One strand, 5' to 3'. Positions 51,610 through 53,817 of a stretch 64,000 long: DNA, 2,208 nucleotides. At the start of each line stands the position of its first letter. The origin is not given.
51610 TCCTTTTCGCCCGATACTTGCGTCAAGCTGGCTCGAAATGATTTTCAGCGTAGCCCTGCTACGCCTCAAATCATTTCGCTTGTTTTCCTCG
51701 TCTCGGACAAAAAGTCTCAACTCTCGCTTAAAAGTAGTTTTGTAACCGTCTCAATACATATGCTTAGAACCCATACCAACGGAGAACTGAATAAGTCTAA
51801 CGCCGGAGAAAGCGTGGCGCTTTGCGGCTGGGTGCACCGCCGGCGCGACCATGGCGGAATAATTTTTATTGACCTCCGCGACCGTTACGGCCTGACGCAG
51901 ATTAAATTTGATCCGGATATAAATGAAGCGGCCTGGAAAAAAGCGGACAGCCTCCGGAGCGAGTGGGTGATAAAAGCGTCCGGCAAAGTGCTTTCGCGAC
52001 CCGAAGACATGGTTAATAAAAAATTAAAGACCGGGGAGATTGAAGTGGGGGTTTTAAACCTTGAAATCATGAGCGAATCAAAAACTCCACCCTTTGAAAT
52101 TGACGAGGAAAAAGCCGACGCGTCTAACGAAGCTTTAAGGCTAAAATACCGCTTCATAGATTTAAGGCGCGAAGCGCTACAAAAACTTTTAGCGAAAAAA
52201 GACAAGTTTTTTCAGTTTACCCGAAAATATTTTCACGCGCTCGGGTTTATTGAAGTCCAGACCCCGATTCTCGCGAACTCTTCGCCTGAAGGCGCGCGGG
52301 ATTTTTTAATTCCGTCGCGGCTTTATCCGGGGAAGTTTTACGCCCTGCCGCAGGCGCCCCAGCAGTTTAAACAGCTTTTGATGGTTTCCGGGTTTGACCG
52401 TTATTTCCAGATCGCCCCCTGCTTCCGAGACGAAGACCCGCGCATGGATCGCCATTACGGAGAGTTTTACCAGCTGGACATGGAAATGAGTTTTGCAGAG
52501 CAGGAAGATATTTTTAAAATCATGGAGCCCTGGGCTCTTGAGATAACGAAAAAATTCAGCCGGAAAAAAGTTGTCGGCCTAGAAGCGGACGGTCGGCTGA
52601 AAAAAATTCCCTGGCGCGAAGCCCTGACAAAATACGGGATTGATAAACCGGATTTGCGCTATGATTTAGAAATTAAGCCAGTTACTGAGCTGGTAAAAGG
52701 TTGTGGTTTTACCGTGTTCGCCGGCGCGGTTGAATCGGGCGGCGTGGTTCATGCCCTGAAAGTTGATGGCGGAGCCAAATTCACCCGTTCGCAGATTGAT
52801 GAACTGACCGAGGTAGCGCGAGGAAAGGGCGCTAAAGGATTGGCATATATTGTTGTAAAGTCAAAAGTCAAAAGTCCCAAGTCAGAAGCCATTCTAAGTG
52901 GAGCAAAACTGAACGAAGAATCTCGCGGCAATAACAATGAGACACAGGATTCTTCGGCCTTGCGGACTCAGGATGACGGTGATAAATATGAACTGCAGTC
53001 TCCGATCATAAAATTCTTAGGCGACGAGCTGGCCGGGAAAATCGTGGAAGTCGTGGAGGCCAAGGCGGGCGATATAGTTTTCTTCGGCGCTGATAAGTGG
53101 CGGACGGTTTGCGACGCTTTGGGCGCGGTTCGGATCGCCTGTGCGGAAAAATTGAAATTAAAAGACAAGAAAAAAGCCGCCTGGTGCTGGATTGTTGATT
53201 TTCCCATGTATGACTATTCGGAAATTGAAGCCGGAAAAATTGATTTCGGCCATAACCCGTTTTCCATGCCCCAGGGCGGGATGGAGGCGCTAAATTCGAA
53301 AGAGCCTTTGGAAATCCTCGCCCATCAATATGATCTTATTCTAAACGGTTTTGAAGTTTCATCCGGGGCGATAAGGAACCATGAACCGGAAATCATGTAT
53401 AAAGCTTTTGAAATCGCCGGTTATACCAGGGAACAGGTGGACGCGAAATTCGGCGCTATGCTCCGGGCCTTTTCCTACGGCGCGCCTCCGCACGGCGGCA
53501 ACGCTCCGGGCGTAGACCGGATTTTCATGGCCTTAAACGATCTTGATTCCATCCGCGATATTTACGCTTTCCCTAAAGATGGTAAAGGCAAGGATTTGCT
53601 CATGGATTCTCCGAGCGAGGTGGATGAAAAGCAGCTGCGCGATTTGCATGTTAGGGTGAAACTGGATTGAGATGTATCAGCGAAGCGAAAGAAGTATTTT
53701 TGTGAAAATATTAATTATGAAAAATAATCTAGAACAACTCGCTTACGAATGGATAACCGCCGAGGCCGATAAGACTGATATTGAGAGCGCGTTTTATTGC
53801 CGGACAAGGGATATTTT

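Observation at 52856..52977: Two intergenic-type repeat families fused and translated inside aspS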

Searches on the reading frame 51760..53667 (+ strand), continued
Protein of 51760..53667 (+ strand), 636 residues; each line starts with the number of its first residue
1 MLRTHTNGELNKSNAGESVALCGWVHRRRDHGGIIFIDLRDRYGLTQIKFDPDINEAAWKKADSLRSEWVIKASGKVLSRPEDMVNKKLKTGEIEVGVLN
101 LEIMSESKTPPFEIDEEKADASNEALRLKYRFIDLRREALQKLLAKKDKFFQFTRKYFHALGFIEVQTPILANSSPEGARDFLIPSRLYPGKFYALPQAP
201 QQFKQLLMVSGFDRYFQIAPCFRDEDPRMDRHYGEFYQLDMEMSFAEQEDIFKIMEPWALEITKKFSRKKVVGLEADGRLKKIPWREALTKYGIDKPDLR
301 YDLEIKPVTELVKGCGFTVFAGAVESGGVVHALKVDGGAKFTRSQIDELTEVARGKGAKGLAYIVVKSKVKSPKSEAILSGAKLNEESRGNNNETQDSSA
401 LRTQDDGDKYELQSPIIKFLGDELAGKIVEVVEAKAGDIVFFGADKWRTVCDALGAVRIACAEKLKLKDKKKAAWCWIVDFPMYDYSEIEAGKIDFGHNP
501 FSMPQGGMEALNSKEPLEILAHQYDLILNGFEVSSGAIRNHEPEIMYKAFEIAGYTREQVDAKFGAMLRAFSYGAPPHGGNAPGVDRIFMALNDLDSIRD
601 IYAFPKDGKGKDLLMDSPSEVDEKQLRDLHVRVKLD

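Call 47: search_solved_structures(query=P0001, max_evalue=1e-50, show_alignments=2)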
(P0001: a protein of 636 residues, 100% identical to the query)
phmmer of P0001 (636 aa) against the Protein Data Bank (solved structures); distinct sequences matched with E-value up to 1e-50: 10.
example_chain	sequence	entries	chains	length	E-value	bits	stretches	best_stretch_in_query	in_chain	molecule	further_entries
4wj3_M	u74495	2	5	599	7.6e-161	539.6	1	1-372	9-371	Aspartate--tRNA(Asp/Asn) ligase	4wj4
1eqr_A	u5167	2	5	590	5.2e-141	474.1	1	2-372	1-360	ASPARTYL-TRNA SYNTHETASE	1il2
1c0a_A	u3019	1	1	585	5.7e-141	474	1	2-372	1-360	ASPARTYL TRNA SYNTHETASE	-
6wom_A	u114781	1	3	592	1.9e-139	468.9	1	1-364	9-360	Aspartate--tRNA ligase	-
1efw_A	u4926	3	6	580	8.5e-137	460.2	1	1-366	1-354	ASPARTYL-TRNA SYNTHETASE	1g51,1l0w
6hhv_A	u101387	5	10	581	8.6e-137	460.2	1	1-366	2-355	Aspartate--tRNA(Asp) ligase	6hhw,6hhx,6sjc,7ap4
4rmf_A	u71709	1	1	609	2.8e-130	438.7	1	1-366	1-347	Aspartate--tRNA(Asp/Asn) ligase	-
4o2d_A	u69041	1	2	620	6.2e-130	437.5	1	1-366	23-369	Aspartate--tRNA ligase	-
5w25_A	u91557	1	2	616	5.1e-125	421.3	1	2-367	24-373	Aspartate--tRNA(Asp/Asn) ligase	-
4ah6_A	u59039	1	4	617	4.2e-106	358.8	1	2-348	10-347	ASPARTATE--TRNA LIGASE, MITOCHONDRIAL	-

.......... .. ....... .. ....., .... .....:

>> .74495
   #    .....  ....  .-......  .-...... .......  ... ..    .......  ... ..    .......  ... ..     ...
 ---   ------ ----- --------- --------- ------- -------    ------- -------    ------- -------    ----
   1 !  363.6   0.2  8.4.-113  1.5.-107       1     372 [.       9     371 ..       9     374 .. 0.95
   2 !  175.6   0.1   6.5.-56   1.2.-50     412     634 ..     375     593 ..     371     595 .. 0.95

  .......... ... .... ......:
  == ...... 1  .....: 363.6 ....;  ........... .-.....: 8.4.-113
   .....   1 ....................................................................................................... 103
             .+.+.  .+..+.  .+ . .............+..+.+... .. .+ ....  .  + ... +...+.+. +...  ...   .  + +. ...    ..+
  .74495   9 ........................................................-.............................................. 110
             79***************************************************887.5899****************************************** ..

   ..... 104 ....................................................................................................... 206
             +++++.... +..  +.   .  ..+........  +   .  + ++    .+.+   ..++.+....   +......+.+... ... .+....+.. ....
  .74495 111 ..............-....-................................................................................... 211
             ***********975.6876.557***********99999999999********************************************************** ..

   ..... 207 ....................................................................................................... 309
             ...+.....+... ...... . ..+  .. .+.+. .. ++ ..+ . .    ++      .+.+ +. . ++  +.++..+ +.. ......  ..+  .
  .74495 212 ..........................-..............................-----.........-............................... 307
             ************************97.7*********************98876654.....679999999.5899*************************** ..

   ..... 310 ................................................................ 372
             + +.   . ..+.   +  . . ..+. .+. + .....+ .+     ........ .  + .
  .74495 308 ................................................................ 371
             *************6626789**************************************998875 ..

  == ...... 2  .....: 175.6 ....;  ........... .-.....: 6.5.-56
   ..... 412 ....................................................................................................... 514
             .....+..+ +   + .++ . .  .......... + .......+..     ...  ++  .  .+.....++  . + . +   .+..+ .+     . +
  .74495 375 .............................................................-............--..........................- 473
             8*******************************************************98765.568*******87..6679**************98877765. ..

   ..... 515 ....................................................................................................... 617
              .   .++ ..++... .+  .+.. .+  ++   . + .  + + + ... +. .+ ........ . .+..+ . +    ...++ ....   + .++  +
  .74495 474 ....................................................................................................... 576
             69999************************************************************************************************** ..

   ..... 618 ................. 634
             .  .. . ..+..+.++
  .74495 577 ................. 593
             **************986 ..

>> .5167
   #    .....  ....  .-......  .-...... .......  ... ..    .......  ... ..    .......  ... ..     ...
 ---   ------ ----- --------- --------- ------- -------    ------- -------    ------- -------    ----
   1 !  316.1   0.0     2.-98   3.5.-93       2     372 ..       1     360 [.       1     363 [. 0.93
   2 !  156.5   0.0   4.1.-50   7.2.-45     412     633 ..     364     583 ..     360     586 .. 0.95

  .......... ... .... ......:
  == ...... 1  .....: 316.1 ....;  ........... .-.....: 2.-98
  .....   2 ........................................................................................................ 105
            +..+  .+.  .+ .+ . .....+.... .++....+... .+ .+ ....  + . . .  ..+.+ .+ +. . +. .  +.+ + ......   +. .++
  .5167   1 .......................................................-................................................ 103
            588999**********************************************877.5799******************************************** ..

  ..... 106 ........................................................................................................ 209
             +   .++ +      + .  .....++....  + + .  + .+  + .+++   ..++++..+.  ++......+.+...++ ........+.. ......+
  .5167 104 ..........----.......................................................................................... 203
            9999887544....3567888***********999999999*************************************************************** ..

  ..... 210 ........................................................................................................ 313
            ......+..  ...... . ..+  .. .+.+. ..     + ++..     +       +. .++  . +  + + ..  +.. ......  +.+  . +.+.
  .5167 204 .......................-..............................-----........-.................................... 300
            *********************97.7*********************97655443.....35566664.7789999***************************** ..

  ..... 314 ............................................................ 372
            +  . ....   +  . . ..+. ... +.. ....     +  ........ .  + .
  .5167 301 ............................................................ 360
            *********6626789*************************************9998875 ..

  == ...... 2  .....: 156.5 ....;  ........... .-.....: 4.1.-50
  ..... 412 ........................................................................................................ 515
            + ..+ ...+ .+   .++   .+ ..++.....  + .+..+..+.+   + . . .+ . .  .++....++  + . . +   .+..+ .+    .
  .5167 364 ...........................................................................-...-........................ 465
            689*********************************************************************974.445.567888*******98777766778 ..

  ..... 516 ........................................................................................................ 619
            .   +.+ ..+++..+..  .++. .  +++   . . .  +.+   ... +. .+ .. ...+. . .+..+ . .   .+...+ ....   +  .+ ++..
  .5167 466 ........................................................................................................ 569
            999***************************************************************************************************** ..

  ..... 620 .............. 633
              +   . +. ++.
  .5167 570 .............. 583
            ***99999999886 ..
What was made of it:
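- On In-frame palindromic-element insertion of the RPE kind: The PDB homologues align on both sides of it (call 47).
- Checked: HMMER splits the alignment at query residues 373-411 (call 47).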

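Call 53: find_encoding_contigs(protein=P0067, flank=10000, max_places=1)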
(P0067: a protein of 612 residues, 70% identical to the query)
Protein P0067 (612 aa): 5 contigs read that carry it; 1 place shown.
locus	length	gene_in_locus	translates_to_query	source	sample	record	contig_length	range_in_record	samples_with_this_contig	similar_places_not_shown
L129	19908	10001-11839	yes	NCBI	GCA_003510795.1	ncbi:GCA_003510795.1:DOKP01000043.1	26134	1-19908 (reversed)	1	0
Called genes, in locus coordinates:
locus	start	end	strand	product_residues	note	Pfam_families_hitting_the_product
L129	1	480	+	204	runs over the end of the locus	-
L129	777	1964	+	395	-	-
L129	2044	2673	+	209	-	-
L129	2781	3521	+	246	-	PF01551:Peptidase_M23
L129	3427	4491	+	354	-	PF00801:PKD, PF18911:PKD_4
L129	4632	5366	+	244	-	-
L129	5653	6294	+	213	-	-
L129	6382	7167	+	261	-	-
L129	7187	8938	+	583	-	PF00512:HisKA, PF02518:HATPase_c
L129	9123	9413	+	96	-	PF18765:Polbeta, PF01909:NTP_transf_2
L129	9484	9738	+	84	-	PF01934:HepT-like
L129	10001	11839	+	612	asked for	PF01336:tRNA_anti-codon, PF00152:tRNA-synt_2, PF02938:GAD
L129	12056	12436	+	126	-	PF00072:Response_reg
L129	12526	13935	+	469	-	PF13620:CarboxypepD_reg (weak), PF17802:SpaA (faint)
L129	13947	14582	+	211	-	-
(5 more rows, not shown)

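Call 54: find_encoding_contigs(protein=P0080, flank=10000, max_places=1)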
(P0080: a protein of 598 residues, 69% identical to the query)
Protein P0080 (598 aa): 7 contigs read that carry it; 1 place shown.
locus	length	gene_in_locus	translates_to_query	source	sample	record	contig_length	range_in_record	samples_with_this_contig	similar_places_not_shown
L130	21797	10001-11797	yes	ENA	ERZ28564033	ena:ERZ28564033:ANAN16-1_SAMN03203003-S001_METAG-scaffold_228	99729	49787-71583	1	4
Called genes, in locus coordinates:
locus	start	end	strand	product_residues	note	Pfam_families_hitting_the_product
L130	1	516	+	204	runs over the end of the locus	-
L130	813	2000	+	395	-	-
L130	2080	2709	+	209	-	-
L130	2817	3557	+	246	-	PF01551:Peptidase_M23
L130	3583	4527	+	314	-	PF00801:PKD, PF18911:PKD_4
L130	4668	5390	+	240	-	-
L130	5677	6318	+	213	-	-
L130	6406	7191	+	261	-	-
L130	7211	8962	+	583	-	PF00512:HisKA, PF02518:HATPase_c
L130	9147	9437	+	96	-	PF18765:Polbeta, PF01909:NTP_transf_2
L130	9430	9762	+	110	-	PF01934:HepT-like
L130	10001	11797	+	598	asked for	PF01336:tRNA_anti-codon, PF00152:tRNA-synt_2, PF02938:GAD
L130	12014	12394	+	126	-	PF00072:Response_reg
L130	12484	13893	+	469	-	PF13620:CarboxypepD_reg (weak), PF17802:SpaA (faint)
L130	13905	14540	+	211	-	-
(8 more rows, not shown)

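Call 62: find_related_loci(query=P0001, collection=metagenome_contigs, flank=3000)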
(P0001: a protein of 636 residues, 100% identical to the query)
Query P0001 (636 aa) in metagenome_contigs; peptide patterns used: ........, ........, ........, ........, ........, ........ (x = any residue, [..] = any of these).
600 stretches matched a pattern (row limit reached: there are more); 595 encode a relative of the query (tblastn E <= 1e-3); the best 80 are kept; 80 distinct loci.
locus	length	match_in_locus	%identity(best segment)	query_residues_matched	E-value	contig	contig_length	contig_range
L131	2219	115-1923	69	1-633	0e+0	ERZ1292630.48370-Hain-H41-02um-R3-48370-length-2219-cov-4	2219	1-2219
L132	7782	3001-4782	69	1-634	0e+0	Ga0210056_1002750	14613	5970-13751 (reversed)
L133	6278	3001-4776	70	1-634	0e+0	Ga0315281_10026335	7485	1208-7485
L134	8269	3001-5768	68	1-633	0e+0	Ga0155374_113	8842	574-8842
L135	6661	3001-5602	68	1-633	0e+0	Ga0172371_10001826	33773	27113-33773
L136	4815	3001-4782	67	1-633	0e+0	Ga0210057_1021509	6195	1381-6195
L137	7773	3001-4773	66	1-634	0e+0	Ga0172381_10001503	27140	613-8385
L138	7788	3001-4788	67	1-636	0e+0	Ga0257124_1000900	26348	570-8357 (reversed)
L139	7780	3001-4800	67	1-634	0e+0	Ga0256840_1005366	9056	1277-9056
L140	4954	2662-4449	68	1-629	0e+0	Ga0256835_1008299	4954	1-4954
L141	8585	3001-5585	65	1-631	0e+0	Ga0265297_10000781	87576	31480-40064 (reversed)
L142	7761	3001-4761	65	1-633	0e+0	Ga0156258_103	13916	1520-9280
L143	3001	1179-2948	64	1-633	0e+0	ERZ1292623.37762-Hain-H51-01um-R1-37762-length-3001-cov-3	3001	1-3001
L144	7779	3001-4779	63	1-636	0e+0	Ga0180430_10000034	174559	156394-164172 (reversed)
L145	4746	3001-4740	62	1-621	0e+0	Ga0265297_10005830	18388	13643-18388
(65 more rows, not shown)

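Call 73: list_cluster_members(proteins=[P0001])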
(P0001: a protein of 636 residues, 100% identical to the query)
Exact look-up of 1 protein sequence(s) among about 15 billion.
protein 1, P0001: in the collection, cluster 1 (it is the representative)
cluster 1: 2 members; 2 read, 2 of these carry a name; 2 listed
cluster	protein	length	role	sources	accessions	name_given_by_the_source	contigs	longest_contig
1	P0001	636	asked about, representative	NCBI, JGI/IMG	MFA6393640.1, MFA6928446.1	MAG: aspartate--tRNA ligase [Patescibacteria group bacterium]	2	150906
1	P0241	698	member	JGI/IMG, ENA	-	aspartyl-tRNA synthetase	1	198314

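Call 75: find_encoding_contigs(protein=P0241, flank=1000, max_places=6)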
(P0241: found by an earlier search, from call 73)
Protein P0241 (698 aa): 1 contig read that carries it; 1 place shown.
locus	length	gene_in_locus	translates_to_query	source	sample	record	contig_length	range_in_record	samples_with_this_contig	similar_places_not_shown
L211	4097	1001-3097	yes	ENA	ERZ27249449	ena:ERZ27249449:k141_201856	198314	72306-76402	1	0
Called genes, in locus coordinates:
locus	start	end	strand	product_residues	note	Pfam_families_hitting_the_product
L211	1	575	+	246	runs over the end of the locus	PF11967:RecO_N, PF02565:RecO_C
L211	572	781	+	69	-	-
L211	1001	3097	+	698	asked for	PF01336:tRNA_anti-codon, PF00152:tRNA-synt_2, PF02938:GAD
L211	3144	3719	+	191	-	-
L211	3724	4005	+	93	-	PF14213:DUF4325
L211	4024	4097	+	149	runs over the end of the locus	PF09424:YqeY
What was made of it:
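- The identical protein is recorded on contigs of 150,906 and 198,314 bp from different records (calls 73, 75).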

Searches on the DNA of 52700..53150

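Call 74: search_rna_families(source=window, start=52700, end=53150, threshold=evalue, max_evalue=1)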
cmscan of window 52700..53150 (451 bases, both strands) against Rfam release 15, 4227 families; matches with E-value up to 1: 0.
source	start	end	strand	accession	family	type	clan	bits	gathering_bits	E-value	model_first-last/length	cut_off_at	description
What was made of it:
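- On Intein or intron: No Rfam match in 52700-53150 at E up to 1 (call 74).
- No Rfam family, including introns, matches 52700-53150 (call 74).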

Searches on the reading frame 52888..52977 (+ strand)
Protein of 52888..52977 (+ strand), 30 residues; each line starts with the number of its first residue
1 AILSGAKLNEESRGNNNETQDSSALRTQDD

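Call 66: search_protein_families(library=pfam, proteins=[window:52888-52977:+], max_evalue=10)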
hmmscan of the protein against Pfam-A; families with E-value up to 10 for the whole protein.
seq(30 aa): 0 families

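Call 67: search_protein_families(library=ncbifam, proteins=[window:52888-52977:+], max_evalue=10)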
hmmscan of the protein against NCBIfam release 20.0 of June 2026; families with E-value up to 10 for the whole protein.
seq(30 aa): 0 families
